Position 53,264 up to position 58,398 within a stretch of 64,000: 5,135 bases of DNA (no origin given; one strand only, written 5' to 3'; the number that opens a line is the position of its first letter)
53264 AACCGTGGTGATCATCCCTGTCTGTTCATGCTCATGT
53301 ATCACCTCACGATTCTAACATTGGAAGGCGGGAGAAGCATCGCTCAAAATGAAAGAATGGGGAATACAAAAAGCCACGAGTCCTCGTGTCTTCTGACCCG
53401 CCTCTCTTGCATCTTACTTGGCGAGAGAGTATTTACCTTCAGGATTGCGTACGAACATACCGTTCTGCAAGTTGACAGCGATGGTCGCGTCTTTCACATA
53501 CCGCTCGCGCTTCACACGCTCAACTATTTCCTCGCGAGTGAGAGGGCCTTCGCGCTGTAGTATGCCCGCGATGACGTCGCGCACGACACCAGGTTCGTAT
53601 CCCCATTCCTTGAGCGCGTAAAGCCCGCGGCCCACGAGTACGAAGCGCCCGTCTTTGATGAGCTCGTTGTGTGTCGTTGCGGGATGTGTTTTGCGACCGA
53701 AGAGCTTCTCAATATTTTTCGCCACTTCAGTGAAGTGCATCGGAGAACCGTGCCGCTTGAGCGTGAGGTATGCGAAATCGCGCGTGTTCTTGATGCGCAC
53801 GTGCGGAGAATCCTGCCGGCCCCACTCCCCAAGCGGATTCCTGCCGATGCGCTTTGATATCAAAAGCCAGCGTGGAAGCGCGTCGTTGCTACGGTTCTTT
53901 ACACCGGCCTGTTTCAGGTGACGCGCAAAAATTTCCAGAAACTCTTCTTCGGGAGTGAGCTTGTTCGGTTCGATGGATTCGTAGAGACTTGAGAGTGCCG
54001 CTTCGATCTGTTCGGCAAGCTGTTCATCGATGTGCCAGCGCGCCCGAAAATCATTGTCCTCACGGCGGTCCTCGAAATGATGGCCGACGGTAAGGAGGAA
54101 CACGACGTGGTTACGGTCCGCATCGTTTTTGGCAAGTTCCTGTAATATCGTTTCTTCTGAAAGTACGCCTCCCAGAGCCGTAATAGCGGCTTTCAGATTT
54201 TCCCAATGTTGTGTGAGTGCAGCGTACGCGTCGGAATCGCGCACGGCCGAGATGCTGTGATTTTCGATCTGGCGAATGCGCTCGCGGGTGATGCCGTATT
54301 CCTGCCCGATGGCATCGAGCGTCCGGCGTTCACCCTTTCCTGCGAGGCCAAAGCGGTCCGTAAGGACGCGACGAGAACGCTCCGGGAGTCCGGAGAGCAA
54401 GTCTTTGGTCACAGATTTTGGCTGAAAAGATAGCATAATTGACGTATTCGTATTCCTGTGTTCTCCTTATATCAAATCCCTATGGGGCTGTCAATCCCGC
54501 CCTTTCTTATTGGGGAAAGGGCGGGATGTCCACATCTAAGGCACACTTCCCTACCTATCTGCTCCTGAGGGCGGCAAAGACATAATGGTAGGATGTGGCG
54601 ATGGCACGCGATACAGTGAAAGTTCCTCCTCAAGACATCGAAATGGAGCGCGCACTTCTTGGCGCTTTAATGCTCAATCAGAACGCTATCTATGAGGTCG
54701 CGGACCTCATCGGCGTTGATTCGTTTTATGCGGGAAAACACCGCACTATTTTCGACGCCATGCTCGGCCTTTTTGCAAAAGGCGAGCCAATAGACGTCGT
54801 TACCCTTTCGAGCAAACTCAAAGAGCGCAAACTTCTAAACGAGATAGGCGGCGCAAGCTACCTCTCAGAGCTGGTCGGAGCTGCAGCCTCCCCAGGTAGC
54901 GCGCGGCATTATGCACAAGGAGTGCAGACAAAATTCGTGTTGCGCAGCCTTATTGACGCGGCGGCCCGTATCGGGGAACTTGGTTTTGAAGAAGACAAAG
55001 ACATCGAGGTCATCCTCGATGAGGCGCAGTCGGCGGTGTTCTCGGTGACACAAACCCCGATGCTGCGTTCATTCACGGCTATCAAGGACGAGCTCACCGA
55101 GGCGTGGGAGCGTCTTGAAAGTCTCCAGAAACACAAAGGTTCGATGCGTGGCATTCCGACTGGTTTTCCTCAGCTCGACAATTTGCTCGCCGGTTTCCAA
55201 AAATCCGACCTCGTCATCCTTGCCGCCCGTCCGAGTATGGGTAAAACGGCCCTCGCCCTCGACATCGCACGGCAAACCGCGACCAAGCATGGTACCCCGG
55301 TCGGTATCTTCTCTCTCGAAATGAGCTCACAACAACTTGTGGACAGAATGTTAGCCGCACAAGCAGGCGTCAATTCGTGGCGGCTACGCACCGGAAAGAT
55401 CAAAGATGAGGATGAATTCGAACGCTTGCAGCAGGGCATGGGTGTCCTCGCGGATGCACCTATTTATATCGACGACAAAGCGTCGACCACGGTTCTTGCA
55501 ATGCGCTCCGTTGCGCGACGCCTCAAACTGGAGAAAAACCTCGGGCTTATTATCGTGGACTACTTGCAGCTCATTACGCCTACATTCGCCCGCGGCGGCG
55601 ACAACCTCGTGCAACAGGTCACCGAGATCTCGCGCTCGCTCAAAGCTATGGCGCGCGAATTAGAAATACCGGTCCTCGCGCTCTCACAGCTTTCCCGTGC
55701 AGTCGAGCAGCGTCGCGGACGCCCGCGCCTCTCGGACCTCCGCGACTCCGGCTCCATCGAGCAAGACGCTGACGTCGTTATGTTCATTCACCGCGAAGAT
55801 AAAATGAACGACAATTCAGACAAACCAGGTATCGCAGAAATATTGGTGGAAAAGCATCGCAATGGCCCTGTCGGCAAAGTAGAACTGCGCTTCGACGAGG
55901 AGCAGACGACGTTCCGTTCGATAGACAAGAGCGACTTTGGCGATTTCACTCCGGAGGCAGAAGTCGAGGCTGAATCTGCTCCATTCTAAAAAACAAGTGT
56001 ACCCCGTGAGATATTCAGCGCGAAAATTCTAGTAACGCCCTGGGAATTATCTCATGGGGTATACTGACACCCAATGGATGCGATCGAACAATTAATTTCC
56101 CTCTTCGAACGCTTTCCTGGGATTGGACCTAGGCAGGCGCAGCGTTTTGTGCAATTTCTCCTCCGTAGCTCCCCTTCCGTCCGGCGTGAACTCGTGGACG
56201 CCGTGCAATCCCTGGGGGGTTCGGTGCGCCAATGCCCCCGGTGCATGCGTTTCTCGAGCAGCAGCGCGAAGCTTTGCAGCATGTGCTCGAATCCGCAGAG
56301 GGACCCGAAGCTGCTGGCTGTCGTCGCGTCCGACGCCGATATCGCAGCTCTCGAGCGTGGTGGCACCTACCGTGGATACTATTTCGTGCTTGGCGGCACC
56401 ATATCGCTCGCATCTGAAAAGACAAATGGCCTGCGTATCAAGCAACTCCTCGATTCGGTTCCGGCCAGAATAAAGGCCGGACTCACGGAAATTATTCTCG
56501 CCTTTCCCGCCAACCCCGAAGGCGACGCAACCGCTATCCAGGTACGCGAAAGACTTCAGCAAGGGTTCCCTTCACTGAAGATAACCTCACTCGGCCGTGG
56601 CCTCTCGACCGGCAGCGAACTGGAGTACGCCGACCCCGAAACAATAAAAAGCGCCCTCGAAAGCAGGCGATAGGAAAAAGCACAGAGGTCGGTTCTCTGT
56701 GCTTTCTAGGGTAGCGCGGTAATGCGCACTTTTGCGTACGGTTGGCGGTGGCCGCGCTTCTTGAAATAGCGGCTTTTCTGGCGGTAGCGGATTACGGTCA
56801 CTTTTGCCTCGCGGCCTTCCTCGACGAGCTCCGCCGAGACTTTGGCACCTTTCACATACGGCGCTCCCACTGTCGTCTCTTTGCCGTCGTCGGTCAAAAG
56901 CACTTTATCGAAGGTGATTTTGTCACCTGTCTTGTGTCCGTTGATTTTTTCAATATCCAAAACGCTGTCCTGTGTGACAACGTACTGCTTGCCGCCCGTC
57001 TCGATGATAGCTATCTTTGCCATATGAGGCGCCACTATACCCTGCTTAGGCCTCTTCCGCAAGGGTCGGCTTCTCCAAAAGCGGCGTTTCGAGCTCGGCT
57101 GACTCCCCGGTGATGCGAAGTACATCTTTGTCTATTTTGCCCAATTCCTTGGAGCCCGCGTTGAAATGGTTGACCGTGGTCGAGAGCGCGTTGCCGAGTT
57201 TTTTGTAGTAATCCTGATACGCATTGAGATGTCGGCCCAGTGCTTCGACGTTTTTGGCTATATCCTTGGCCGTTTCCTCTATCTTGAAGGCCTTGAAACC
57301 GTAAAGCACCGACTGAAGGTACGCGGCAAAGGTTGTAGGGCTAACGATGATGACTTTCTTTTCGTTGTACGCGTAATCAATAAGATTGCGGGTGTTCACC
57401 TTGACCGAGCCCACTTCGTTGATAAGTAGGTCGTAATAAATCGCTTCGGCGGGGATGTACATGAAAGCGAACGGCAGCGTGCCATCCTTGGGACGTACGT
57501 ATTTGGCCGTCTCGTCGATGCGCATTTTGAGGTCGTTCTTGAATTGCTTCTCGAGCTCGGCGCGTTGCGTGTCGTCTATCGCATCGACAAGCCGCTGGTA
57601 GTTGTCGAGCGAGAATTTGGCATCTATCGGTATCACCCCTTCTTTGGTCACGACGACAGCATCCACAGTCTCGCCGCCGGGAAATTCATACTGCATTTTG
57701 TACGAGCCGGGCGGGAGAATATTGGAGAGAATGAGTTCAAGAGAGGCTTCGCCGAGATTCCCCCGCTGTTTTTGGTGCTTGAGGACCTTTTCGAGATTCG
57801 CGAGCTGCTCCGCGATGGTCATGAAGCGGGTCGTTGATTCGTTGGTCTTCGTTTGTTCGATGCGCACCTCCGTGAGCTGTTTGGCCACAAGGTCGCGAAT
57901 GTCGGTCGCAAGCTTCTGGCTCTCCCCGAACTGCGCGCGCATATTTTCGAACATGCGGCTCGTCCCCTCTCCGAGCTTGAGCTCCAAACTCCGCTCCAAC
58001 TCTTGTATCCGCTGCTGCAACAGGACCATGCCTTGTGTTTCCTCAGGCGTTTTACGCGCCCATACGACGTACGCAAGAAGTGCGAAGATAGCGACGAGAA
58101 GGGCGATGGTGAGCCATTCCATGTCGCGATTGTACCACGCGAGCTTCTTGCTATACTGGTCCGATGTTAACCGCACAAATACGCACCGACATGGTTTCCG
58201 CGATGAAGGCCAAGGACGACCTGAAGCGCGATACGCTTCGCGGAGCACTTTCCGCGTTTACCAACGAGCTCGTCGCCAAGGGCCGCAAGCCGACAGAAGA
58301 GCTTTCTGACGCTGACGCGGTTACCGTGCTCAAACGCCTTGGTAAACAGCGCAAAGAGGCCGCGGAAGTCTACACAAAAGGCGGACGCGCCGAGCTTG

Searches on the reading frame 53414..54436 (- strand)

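Call 78: search_protein_families(library=pfam, proteins=[window:53414-54436:-], max_evalue=0.00001)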
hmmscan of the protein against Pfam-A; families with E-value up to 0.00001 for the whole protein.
window:53414-54436:- (340 aa): 2 families
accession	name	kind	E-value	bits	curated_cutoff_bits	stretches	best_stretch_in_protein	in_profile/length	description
PF04545.22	Sigma70_r4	-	2.5e-14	53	24.1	1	13-66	1-49/50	Sigma-70, region 4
PF05066.19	HARE-HTH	-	1.2e-09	38.9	25.9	1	222-278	7-71/71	HB1, ASXL, restriction endonuclease HTH domain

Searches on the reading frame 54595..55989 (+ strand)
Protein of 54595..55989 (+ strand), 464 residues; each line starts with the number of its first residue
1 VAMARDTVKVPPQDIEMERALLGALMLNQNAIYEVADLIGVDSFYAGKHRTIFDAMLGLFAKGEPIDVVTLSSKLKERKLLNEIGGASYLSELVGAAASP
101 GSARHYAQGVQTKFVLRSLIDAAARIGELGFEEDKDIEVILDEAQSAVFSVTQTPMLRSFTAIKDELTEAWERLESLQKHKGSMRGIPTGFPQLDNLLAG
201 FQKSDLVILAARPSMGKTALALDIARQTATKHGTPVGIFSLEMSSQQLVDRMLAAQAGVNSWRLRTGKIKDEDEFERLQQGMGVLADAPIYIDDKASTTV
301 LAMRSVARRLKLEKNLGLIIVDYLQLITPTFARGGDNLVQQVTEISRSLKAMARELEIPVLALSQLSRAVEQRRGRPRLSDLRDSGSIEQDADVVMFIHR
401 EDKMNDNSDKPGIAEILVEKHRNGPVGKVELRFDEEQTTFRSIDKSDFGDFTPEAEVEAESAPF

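Call 78: search_protein_families(library=pfam, proteins=[window:54595-55989:+], max_evalue=0.00001)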
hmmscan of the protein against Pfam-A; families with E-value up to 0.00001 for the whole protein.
window:54595-55989:+ (464 aa): 3 families
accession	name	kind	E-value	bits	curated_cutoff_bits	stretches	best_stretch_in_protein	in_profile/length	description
PF03796.21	DnaB_C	-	5.7e-101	337.6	27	1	186-441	1-254/255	DnaB-like helicase C terminal domain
PF00772.26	DnaB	-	7.1e-30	103.5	23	1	11-111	2-102/103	DnaB-like helicase N terminal domain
PF13481.12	AAA_25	-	1.1e-13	51.6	27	1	183-366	11-190/195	AAA domain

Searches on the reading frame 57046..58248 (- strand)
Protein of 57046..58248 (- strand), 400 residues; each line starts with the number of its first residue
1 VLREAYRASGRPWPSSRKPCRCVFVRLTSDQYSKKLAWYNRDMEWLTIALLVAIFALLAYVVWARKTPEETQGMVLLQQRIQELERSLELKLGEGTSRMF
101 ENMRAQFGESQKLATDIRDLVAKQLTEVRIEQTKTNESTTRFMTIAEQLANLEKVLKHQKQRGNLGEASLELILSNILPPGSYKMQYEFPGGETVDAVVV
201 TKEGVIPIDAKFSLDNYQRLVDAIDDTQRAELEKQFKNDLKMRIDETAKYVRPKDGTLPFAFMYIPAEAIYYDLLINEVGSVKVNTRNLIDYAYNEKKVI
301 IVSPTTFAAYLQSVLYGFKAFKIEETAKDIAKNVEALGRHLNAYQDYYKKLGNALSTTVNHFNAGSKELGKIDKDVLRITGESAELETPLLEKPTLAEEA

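Call 78: search_protein_families(library=pfam, proteins=[window:57046-58248:-], max_evalue=0.00001)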
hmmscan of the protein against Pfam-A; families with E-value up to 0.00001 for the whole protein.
window:57046-58248:- (400 aa): 1 family
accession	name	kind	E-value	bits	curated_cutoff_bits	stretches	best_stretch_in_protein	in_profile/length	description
PF02646.22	RmuC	-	1.9e-48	165.5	26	1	98-371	5-273/291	RmuC family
